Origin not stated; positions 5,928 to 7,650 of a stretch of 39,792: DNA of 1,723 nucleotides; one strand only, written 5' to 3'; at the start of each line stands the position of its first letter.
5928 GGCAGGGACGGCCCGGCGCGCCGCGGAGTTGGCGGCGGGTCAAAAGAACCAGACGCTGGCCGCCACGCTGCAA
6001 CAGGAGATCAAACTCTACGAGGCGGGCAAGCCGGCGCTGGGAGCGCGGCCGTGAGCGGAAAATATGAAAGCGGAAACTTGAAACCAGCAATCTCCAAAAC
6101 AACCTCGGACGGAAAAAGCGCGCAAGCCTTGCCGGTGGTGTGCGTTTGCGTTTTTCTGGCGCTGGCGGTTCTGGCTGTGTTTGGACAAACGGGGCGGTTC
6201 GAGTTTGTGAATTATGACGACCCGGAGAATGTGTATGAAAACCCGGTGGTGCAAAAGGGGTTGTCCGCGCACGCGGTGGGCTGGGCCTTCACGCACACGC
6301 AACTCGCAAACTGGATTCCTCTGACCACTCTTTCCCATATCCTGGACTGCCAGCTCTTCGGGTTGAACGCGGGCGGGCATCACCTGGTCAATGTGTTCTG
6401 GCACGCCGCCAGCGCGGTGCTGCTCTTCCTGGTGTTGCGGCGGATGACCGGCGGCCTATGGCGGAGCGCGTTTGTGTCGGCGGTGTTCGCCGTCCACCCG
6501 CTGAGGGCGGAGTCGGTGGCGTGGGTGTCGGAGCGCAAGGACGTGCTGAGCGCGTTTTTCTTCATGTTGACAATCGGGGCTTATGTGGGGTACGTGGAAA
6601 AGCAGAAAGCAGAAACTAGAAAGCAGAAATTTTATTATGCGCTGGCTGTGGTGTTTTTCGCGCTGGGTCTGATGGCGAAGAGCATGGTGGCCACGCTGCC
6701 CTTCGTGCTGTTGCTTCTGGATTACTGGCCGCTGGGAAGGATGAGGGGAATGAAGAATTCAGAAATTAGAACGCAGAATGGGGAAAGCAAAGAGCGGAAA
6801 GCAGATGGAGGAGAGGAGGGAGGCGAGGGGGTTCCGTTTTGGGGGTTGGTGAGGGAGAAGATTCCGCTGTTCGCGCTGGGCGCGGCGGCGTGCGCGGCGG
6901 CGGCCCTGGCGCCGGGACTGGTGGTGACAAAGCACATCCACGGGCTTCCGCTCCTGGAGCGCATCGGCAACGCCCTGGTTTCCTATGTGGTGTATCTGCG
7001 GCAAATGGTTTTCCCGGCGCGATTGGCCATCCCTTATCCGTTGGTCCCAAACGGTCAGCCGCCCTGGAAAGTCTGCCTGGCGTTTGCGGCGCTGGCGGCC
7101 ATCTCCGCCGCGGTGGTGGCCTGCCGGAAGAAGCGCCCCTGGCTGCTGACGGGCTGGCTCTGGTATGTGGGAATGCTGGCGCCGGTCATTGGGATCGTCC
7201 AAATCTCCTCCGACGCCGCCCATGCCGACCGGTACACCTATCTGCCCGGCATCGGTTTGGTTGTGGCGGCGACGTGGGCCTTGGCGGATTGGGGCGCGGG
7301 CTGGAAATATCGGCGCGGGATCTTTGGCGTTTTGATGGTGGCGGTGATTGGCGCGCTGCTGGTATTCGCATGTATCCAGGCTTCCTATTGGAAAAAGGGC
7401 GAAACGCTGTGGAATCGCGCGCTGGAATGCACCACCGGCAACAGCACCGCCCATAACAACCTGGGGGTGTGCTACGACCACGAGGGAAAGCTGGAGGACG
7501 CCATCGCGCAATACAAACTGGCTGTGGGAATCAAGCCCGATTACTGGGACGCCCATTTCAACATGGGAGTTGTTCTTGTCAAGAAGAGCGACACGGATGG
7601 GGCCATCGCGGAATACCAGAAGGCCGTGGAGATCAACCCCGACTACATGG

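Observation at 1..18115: Eight-gene head-to-tail array of GT-C-like membrane domain / TPR fusion paralogues: a candidate diversified periplasmic protein-glycosylation battery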

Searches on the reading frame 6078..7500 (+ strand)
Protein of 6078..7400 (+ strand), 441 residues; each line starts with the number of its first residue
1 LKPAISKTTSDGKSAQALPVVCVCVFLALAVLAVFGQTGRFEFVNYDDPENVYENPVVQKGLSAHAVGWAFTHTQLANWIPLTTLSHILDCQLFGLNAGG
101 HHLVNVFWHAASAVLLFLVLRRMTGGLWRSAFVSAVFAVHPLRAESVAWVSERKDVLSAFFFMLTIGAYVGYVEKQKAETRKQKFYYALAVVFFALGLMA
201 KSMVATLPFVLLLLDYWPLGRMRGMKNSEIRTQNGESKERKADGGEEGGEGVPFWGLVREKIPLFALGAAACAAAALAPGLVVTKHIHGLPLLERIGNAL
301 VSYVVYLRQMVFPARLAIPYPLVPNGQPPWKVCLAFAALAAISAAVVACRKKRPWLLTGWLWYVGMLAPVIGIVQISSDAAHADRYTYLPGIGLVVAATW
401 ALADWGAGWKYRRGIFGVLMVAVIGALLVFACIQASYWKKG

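Call 7: search_protein_families(library=pfam, proteins=[window:6078-7500:+], max_evalue=1)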
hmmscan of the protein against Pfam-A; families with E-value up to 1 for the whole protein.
window:6078-7500:+ (474 aa): 4 families
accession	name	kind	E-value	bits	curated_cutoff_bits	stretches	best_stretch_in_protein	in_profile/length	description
PF13431.12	TPR_17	-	0.00032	21.2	24.4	1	444-473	1-30/34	Tetratricopeptide repeat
PF02366.24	PMT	-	0.0024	17.9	22.7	1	96-224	80-205/245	Dolichyl-phosphate-mannose-protein mannosyltransferase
PF00515.34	TPR_1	-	0.016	15.5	27.8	1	458-473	3-18/34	Tetratricopeptide repeat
PF24661.1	DUF7649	-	0.042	14.4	27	1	160-212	28-79/85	Domain of unknown function (DUF7649)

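Call 8: search_protein_families(library=ncbifam, proteins=[window:6078-7500:+], max_evalue=1)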
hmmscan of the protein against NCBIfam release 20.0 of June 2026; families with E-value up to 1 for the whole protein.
window:6078-7500:+ (474 aa): 0 families

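Call 10: search_solved_structures(query=window:6078-7500:+, max_evalue=10, show_alignments=2)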
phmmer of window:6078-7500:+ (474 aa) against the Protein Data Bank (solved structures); distinct sequences matched with E-value up to 10: 1.
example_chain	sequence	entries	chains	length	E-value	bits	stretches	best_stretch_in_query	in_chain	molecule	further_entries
7obi_A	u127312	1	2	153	0.017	17.1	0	437-471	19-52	CTPR-rv4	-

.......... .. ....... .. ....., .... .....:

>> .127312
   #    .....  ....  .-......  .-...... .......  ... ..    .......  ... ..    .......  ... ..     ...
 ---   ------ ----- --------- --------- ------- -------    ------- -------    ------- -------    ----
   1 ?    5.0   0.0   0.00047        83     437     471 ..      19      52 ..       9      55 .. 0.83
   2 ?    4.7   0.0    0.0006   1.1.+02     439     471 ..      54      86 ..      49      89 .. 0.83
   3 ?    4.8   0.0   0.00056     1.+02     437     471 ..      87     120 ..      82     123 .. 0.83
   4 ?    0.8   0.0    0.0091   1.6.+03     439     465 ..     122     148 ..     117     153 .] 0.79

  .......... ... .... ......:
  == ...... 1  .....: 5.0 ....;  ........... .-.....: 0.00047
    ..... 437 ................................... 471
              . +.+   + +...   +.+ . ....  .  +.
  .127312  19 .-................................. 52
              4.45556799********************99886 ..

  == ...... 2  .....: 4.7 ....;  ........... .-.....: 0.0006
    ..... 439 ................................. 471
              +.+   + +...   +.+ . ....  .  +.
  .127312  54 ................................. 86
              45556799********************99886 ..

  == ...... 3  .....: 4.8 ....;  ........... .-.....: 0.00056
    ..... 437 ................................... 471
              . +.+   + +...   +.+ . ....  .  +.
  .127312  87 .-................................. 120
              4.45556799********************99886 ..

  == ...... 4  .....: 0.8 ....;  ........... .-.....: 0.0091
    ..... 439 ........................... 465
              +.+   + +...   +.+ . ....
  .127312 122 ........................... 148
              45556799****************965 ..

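Call 12: find_homologous_proteins(query=window:6078-7400:+, max_evalue=0.001)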
Query window:6078-7400:+ (441 aa): 7998 proteins with E <= 0.001 among 8000 candidates; the best 120 are listed.
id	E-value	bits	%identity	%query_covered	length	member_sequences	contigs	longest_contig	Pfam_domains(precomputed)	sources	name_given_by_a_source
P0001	9.1e-204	696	73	100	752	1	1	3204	PF03704.24,PF13431.13,PF23914.2,PF13414.13,PF13176.13,PF13428.13,PF25064.2,PF13374.13,PF07721.21,PF14559.13,PF24575.2,PF13371.13,PF17874.8,PF00515.35,PF13424.13,PF21033.5,PF13432.13,PF13181.13,PF07719.24,PF13174.13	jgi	jgi:tetratricopeptide (TPR) repeat protein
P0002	4.2e-201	687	71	100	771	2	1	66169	PF03704.24,PF13431.13,PF23914.2,PF13414.13,PF23558.2,PF13176.13,PF13428.13,PF25064.2,PF13374.13,PF07721.21,PF14559.13,PF24575.2,PF13371.13,PF17874.8,PF00515.35,PF13424.13,PF21033.5,PF13432.13,PF13429.13,PF13181.13,PF07719.24,PF13174.13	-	-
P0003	2.2e-200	684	72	98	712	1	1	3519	PF03704.24,PF13431.13,PF23914.2,PF13414.13,PF13176.13,PF13428.13,PF25064.2,PF13374.13,PF07721.21,PF14559.13,PF24575.2,PF13371.13,PF00515.35,PF12895.14,PF13424.13,PF21033.5,PF13432.13,PF13429.13,PF13181.13,PF14561.13,PF07719.24,PF13174.13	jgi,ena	-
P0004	8.0e-196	669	70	100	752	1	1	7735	PF03704.24,PF13431.13,PF23914.2,PF13414.13,PF02366.25,PF13176.13,PF13428.13,PF25064.2,PF13374.13,PF07721.21,PF14559.13,PF24575.2,PF13371.13,PF00515.35,PF12895.14,PF13424.13,PF21033.5,PF13432.13,PF13181.13,PF07719.24,PF13174.13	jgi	jgi:tetratricopeptide (TPR) repeat protein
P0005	6.0e-193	660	74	93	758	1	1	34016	PF03704.24,PF13414.13,PF10952.16,PF23558.2,PF13374.13,PF07721.21,PF24575.2,PF00515.35,PF13424.13,PF13429.13,PF14561.13,PF07719.24,PF13174.13,PF20308.5,PF13431.13,PF23914.2,PF13176.13,PF13428.13,PF25064.2,PF14559.13,PF13371.13,PF12895.14,PF21033.5,PF13432.13,PF13181.13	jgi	jgi:tetratricopeptide (TPR) repeat protein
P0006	3.1e-187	641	77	87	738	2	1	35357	PF13431.13,PF23914.2,PF13414.13,PF13176.13,PF13428.13,PF13374.13,PF14559.13,PF24575.2,PF13371.13,PF00515.35,PF12895.14,PF13424.13,PF21033.5,PF13432.13,PF13181.13,PF14561.13,PF07719.24,PF13174.13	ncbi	ncbi:MAG: tetratricopeptide repeat protein, partial [Verrucomicrobiota bacterium]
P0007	1.1e-181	623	68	92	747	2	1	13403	PF03704.24,PF13414.13,PF23558.2,PF13374.13,PF07721.21,PF24575.2,PF00515.35,PF13424.13,PF13429.13,PF14561.13,PF07719.24,PF13174.13,PF20308.5,PF13431.13,PF23914.2,PF13176.13,PF13428.13,PF25064.2,PF14559.13,PF13371.13,PF12895.14,PF21033.5,PF13432.13,PF13181.13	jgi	-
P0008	2.0e-181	622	69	92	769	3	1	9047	PF03704.24,PF13431.13,PF23914.2,PF13414.13,PF13176.13,PF13428.13,PF25064.2,PF13374.13,PF07721.21,PF14559.13,PF24575.2,PF13371.13,PF00515.35,PF12895.14,PF13424.13,PF21033.5,PF13432.13,PF13429.13,PF13181.13,PF14561.13,PF07719.24,PF13174.13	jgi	-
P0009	9.9e-181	620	67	100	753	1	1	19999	PF03704.24,PF13431.13,PF23914.2,PF13414.13,PF16918.12,PF13176.13,PF13428.13,PF25064.2,PF13374.13,PF02064.22,PF07721.21,PF14559.13,PF24575.2,PF13371.13,PF00515.35,PF13424.13,PF21033.5,PF13432.13,PF13429.13,PF13181.13,PF14561.13,PF07719.24,PF13174.13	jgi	jgi:tetratricopeptide (TPR) repeat protein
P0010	2.3e-177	609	66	98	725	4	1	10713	PF25063.1,PF03704.24,PF13431.13,PF23914.2,PF13414.13,PF13176.13,PF13428.13,PF13374.13,PF14559.13,PF24575.2,PF13371.13,PF00515.35,PF12895.14,PF13424.13,PF21033.5,PF13432.13,PF13181.13,PF07719.24,PF13174.13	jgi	-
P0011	1.1e-176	606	70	95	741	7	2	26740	PF03704.24,PF13414.13,PF10952.16,PF23558.2,PF13374.13,PF07721.21,PF24575.2,PF00515.35,PF13424.13,PF28559.1,PF13429.13,PF14561.13,PF07719.24,PF13174.13,PF20308.5,PF13431.13,PF23914.2,PF13176.13,PF13428.13,PF25064.2,PF14559.13,PF27595.1,PF13371.13,PF17874.8,PF12895.14,PF21033.5,PF13432.13,PF13181.13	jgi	-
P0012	1.7e-175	602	65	100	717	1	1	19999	PF13431.13,PF23914.2,PF13414.13,PF13176.13,PF13428.13,PF13374.13,PF07721.21,PF14559.13,PF24575.2,PF00515.35,PF12895.14,PF13424.13,PF21033.5,PF13432.13,PF13429.13,PF13181.13,PF14561.13,PF07719.24,PF13174.13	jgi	jgi:tetratricopeptide (TPR) repeat protein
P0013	5.7e-174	597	66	99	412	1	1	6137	-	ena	-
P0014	5.9e-174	597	70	95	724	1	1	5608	PF25060.1,PF13414.13,PF23558.2,PF13374.13,PF07721.21,PF24575.2,PF00515.35,PF13424.13,PF13429.13,PF14561.13,PF07719.24,PF13174.13,PF13231.13,PF25063.1,PF13431.13,PF23914.2,PF13176.13,PF13428.13,PF25064.2,PF14559.13,PF13371.13,PF12895.14,PF21033.5,PF13432.13,PF13181.13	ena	-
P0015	6.8e-174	597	65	91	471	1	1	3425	-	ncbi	-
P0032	2.4e-167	576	67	96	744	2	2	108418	PF25063.1,PF13431.13,PF23914.2,PF13414.13,PF13176.13,PF13428.13,PF13374.13,PF07721.21,PF14559.13,PF24575.2,PF13371.13,PF00515.35,PF12895.14,PF13424.13,PF21033.5,PF13432.13,PF13429.13,PF13181.13,PF14561.13,PF07719.24,PF13174.13,PF20308.5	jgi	jgi:tetratricopeptide (TPR) repeat protein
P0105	1.3e-145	504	57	100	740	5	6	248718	PF03704.24,PF13414.13,PF23558.2,PF13374.13,PF07721.21,PF24575.2,PF00515.35,PF13424.13,PF13429.13,PF14561.13,PF07719.24,PF13174.13,PF20308.5,PF25063.1,PF13431.13,PF23914.2,PF13176.13,PF13428.13,PF14559.13,PF13371.13,PF12895.14,PF21033.5,PF13432.13,PF13181.13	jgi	jgi:tetratricopeptide (TPR) repeat protein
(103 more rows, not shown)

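Call 28: predict_structure(alignment_id=A1)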
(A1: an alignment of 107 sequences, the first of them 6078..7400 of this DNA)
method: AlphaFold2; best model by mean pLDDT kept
length: 441 residues; sequences in the alignment: 107
mean_pLDDT: 87.9   pTM: 0.90
mean pLDDT of the five models: 87.9, 86.2, 85.0, 84.1, 84.1
residues with pLDDT >= 90: 298; 70-90: 77; 50-70: 61; < 50: 5
segments of 3 or more residues with pLDDT < 50: 233-235
pLDDT, mean of each block of 10 residues (from residue 1): 59 82 98 97 91 94 97 88 97 97 98 98 94 97 92 95 98 88 96 97 93 96 72 51 64 96 96 86 64 88 89 68 82 96 97 95 88 64 69 94 89 93 96 91 72
secondary structure, 60 per line:
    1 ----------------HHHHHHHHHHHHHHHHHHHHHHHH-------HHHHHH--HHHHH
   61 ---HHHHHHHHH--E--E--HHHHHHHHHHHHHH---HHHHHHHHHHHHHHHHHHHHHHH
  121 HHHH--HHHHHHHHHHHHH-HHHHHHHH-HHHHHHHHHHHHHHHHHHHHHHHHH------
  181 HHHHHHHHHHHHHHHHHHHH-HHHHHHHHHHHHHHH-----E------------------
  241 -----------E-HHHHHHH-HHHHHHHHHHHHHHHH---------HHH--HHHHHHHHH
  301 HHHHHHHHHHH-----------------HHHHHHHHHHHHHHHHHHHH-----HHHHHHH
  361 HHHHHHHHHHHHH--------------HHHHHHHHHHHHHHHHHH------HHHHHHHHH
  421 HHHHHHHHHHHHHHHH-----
elements in order: H17-40 H48-53 H56-60 H64-72 H81-94 H98-124 H127-139 H141-148 H150-174 H181-200 H202-216 H254-260 H262-277 H292-311 H329-348 H354-373 H388-405 H412-436

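Call 31: fold_search(model_id=the predicted structure, library=pdb)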
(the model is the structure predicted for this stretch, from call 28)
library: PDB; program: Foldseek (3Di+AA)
matches with E <= 10: 402; with E <= 0.001: 2
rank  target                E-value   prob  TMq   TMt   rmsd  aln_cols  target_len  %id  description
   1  9i5k_A                4.7e-04  1.00  0.50  0.46  11.7       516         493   10  Structure of the Chaetomium thermophilum Pmt4 homodimer (C2 symmetry) (released 2025-12-24)
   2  5gmy_A                6.2e-04  1.00  0.51  0.29  16.9       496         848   14  Crystal structure of the Archaeoglobus fulgidus oligosaccharyltransferase (O29867_ARCFU) tethered with an acceptor pep (released 2017-02-01)
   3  5f15                  1.3e-03  1.00  0.40  0.34  13.7       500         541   13  Crystal Structure of ArnT from Cupriavidus metallidurans bound to Undecaprenyl phosphate (released 2016-02-17)
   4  8pn9_A                2.0e-03  1.00  0.42  0.31  14.5       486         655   10  Structure of human oligosaccharyltransferase OST-A complex bound to NGI-1 (released 2024-05-08)
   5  6gxc_A                2.3e-03  1.00  0.43  0.30  12.1       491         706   12  Bacterial oligosaccharyltransferase PglB in complex with an inhibitory peptide and a reactive lipid-linked oligosaccha (released 2018-11-14)
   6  3rce_A                2.9e-03  1.00  0.45  0.31  14.7       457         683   12  Bacterial oligosaccharyltransferase PglB (released 2011-06-15)
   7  6ftg_5                3.0e-03  1.00  0.43  0.32  18.8       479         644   11  Subtomogram average of OST-containing ribosome-translocon complexes from canine rough microsomal membranes (released 2018-03-21)
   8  5ogl_A                4.3e-03  1.00  0.44  0.31  10.8       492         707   12  Structure of bacterial oligosaccharyltransferase PglB in complex with an acceptor peptide and an lipid-linked oligosac (released 2017-10-25)
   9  8agc_A                5.9e-03  1.00  0.46  0.31  16.6       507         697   10  Structure of yeast oligosaccharylransferase complex with lipid-linked oligosaccharide and non-acceptor peptide bound (released 2022-12-07)
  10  8age_A                8.4e-03  1.00  0.49  0.36  12.6       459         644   12  Structure of yeast oligosaccharylransferase complex with acceptor peptide bound (released 2022-12-07)
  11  6p25_A                1.1e-02  1.00  0.36  0.23   7.8       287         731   13  Structure of S. cerevisiae protein O-mannosyltransferase Pmt1-Pmt2 complex bound to the sugar donor and a peptide acce (released 2019-07-10)
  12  8jzx_A                1.1e-02  0.72  0.19  0.18  25.3       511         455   13  SLC15A4 inhibitor complex (released 2023-09-27)
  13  6p25_B                1.3e-02  1.00  0.37  0.25   8.0       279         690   11  Structure of S. cerevisiae protein O-mannosyltransferase Pmt1-Pmt2 complex bound to the sugar donor and a peptide acce (released 2019-07-10)
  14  9e6i_B                1.4e-02  1.00  0.39  0.25   7.0       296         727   10  Cryo-EM structure of Saccharomyces cerevisiae Pmt4-Ccw5 complex (released 2025-10-15)
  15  9i5l_A                1.4e-02  1.00  0.37  0.25   6.7       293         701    8  Structure of the Chaetomium thermophilum Pmt4 homodimer (C1 symmetry) (released 2025-12-24)
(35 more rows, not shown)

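Call 43: find_related_loci(query=A1, collection=genome_contigs, flank=10000)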
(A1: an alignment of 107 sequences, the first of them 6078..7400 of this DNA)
Query A1 (441 aa) in genome_contigs; peptide patterns used: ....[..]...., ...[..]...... (x = any residue, [..] = any of these).
600 stretches matched a pattern (row limit reached: there are more); 595 encode a relative of the query (tblastn E <= 1e-3); the best 80 are kept; 80 distinct loci.
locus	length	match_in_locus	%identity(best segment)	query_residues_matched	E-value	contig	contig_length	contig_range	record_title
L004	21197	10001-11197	62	7-440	1e-170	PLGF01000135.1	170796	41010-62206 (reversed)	MAG: Verrucomicrobiales bacterium isolate bog_1405 73.20110800_S3D.48_contig_599, whole genome shotgun sequence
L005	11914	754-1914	68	21-440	1e-169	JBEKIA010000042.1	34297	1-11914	MAG: Verrucomicrobiota bacterium isolate SPRUCE 28 SPRUCE_28_42, whole genome shotgun sequence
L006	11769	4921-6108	56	23-440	6e-140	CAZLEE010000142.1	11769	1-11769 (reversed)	MAG TPA_asm: uncultured Verrucomicrobiota bacterium isolate binchicken_co3_518 genome assembly, contig: NODE_17763_lengt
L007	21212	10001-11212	54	23-441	1e-135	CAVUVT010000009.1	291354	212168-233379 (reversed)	MAG: uncultured Verrucomicrobiae bacterium isolate MFD05580.bin.2.12 genome assembly, contig: contig_29888, whole genome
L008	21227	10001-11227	52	20-441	2e-133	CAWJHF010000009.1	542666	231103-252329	MAG: uncultured Verrucomicrobiae bacterium isolate MFD01231.bin.1.64 genome assembly, contig: contig_20815, whole genome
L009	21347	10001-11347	51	20-441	2e-129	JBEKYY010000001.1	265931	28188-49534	MAG: Verrucomicrobiota bacterium isolate SPRUCE 686 SPRUCE_686_1, whole genome shotgun sequence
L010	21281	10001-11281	50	11-440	4e-129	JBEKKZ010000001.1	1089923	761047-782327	MAG: Verrucomicrobiota bacterium isolate SPRUCE 359 SPRUCE_359_1, whole genome shotgun sequence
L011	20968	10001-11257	51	20-441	8e-129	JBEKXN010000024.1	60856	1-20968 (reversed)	MAG: Verrucomicrobiota bacterium isolate SPRUCE 652 SPRUCE_652_24, whole genome shotgun sequence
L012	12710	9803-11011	54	10-440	2e-128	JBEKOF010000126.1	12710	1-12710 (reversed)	MAG: Verrucomicrobiota bacterium isolate SPRUCE 434 SPRUCE_434_126, whole genome shotgun sequence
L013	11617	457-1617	52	23-441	3e-128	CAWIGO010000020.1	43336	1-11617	MAG: uncultured Verrucomicrobiae bacterium isolate MFD03726.bin.1.231 genome assembly, contig: contig_63855, whole genom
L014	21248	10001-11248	54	23-441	8e-128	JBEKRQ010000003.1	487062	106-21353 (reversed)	MAG: Verrucomicrobiota bacterium isolate SPRUCE 514 SPRUCE_514_3, whole genome shotgun sequence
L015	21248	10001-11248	55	3-441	1e-127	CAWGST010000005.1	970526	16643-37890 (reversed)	MAG: uncultured Verrucomicrobiae bacterium isolate MFD05580.bin.1.36 genome assembly, contig: contig_2083, whole genome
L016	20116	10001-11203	53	1-441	2e-124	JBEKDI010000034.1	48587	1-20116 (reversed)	MAG: Verrucomicrobiota bacterium isolate SPRUCE 17 SPRUCE_17_34, whole genome shotgun sequence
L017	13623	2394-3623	52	21-441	1e-124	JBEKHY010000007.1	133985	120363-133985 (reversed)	MAG: Verrucomicrobiota bacterium isolate SPRUCE 288 SPRUCE_288_7, whole genome shotgun sequence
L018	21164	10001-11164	51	20-440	4e-122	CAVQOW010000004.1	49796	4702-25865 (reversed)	MAG: uncultured Verrucomicrobiae bacterium isolate MFD01476.bin.2.132 genome assembly, contig: contig_122398, whole geno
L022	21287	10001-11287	48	20-440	5e-119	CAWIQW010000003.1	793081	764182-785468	MAG: uncultured Acidobacteriaceae bacterium isolate MFD01689.bin.2.23 genome assembly, contig: contig_21411, whole genom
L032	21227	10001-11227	47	3-441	1e-112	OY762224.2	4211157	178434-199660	MAG: Thermoguttaceae bacterium isolate 39c07490-4977-4a7b-b225-7b15415de21e genome assembly, chromosome: 1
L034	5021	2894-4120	47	3-441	2e-111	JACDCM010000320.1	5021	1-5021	MAG: Gemmatimonadaceae bacterium isolate MGR_bin308 SD2897_NODE_5727_length_5021_cov_0.950960, whole genome shotgun sequ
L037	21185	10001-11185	49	8-440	2e-110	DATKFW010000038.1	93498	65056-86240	MAG TPA_asm: Candidatus Baltobacteraceae bacterium isolate SMAG_U14535 k141_18134, whole genome shotgun sequence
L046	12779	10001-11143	50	23-440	9e-107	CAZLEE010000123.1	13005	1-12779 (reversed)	MAG TPA_asm: uncultured Verrucomicrobiota bacterium isolate binchicken_co3_518 genome assembly, contig: NODE_15540_lengt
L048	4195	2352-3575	45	22-441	2e-106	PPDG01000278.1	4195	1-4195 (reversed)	MAG: Desulfobacteraceae bacterium isolate BM002 sc_10747, whole genome shotgun sequence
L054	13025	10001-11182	44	23-441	3e-104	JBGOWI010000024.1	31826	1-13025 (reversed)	MAG: Phycisphaerae bacterium isolate OBJ_0618_130150_96 k141_7880526_length_31826_cov_14.2602, whole genome shotgun sequ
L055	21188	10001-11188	44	22-441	3e-103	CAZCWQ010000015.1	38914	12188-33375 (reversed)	MAG TPA_asm: uncultured Desulfobacterales bacterium isolate SRP323688_co1_279 genome assembly, contig: NODE_1906_length_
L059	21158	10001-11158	49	34-441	1e-102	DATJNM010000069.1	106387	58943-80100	MAG TPA_asm: Candidatus Sulfopaludibacter sp. isolate SMAG_U14861 k141_3321048, whole genome shotgun sequence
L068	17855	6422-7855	41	20-441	2e-101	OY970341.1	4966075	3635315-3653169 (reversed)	MAG: uncultured delta proteobacterium isolate MFD01231.bin.c.2 genome assembly, chromosome: 1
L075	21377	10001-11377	43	8-441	8e-100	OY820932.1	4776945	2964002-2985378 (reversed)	MAG: Smithellaceae bacterium isolate 90efb5c7-b315-4df1-98b9-9b59cc098579 genome assembly, chromosome: 1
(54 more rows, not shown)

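Call 60: find_encoding_contigs(protein=P0032, flank=10000, max_places=2)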
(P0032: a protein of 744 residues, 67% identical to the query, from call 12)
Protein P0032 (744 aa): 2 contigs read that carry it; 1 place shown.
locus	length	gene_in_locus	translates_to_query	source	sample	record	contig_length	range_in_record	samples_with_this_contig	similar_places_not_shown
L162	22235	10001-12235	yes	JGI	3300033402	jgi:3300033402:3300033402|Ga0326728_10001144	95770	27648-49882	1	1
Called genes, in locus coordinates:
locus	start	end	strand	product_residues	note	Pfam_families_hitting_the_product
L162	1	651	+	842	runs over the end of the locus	PF13414:TPR_11, PF13424:TPR_12, PF13432:TPR_16, PF00515:TPR_1, PF13414:TPR_11, PF13424:TPR_12, PF13432:TPR_16, PF13414:TPR_11, +49 more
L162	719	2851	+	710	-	PF13432:TPR_16, PF13414:TPR_11, PF14559:TPR_19, PF00515:TPR_1, PF07719:TPR_2, PF13181:TPR_8, PF13414:TPR_11, PF14559:TPR_19, +32 more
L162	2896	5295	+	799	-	PF13414:TPR_11, PF13424:TPR_12, PF13432:TPR_16, PF13432:TPR_16, PF13432:TPR_16, PF13414:TPR_11, PF13424:TPR_12, PF13432:TPR_16, +45 more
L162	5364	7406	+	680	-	PF00515:TPR_1 (weak), PF13414:TPR_11, PF13424:TPR_12, PF13414:TPR_11, PF23914:TPR_CcmH_CycH, PF13432:TPR_16, PF13414:TPR_11, PF13414:TPR_11, +21 more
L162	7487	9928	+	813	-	PF00515:TPR_1, PF13414:TPR_11, PF13429:TPR_15, PF13432:TPR_16, PF00515:TPR_1, PF13414:TPR_11, PF13424:TPR_12, PF13432:TPR_16, +51 more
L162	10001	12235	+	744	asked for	PF13424:TPR_12 (weak), PF13414:TPR_11, PF00515:TPR_1, PF07719:TPR_2 (weak), PF13414:TPR_11, PF13414:TPR_11, PF14559:TPR_19, PF13414:TPR_11, +23 more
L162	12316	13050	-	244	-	-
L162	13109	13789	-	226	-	PF13103:TonB_2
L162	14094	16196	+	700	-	PF13231:PMT_2 (weak)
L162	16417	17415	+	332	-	PF12833:HTH_18, PF00165:HTH_AraC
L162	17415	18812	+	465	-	PF13727:CoA_binding_3 (faint), PF02397:Bac_transf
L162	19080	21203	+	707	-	PF10609:ParA, PF01656:CbiA, PF09140:MipZ (weak), PF13614:AAA_31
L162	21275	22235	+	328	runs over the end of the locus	PF03016:Exostosin_GT47 (weak), PF24785:RXYLT1_C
